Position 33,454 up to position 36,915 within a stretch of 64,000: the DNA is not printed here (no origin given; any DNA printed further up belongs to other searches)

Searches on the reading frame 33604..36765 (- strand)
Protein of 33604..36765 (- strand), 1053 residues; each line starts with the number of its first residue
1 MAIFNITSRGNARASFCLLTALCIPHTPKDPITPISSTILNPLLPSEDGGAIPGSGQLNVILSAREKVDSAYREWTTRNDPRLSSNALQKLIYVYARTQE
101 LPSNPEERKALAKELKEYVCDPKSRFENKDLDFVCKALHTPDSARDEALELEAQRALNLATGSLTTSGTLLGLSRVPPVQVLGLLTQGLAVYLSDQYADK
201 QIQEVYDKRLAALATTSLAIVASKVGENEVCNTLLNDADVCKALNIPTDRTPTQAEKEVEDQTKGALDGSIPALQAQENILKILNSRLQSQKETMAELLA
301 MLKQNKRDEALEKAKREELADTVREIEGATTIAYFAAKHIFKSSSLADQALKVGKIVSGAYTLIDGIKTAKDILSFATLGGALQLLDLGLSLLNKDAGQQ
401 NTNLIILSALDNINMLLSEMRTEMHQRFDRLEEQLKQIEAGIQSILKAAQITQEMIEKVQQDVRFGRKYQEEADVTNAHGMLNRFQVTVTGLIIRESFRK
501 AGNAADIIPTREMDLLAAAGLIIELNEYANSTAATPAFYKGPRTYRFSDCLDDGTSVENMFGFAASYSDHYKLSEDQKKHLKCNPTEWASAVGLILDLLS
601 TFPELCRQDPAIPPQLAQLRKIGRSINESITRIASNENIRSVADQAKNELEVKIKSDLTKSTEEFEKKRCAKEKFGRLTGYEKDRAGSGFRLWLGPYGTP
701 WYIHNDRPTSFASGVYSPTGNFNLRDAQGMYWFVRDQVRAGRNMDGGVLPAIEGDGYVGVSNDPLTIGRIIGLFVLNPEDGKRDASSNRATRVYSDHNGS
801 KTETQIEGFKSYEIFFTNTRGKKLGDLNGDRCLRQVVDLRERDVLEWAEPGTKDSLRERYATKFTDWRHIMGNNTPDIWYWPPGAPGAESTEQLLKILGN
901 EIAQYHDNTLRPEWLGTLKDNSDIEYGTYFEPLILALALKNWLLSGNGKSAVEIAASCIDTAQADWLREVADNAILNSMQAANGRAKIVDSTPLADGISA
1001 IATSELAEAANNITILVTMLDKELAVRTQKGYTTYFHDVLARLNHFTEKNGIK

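Call 8: search_protein_families(library=pfam, proteins=[window:33604-36765:-], max_evalue=0.1)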
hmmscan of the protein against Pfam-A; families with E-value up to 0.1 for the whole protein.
window:33604-36765:- (1053 aa): 1 family
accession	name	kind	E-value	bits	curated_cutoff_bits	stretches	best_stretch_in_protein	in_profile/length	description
PF23435.1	DUF7121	-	0.098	12.5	29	0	296-372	151-227/307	Family of unknown function (DUF7121)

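Call 17: search_protein_families(library=ncbifam, proteins=[window:33604-36765:-], max_evalue=0.01)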
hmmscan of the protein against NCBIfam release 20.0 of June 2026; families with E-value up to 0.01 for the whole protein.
window:33604-36765:- (1053 aa): 0 families

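Call 41: search_protein_families(library=phrogs, proteins=[window:33604-36765:-], max_evalue=1)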
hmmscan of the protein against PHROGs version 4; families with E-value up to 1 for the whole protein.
window:33604-36765:- (1053 aa): 1 family
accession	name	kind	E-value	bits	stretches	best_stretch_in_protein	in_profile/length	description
phrog_22984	-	unknown function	0.29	12.6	1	421-462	14-57/74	-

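Call 42: search_protein_families(library=padloc, proteins=[window:33604-36765:-], max_evalue=1)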
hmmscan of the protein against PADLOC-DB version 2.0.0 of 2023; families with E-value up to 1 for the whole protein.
window:33604-36765:- (1053 aa): 3 families
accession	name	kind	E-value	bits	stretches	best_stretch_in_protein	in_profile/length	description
PDLC02066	Cas1b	-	0.0039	14.6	1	274-337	110-173/322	-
PDLC03859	LmuB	-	0.098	9.8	1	171-463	295-479/611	-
PDLC01608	Cas1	-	0.11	10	1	278-337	107-158/276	"CAS-I,CAS-II,CAS-III,CAS-IV,CAS-V,CAS-VI; acquisition_1"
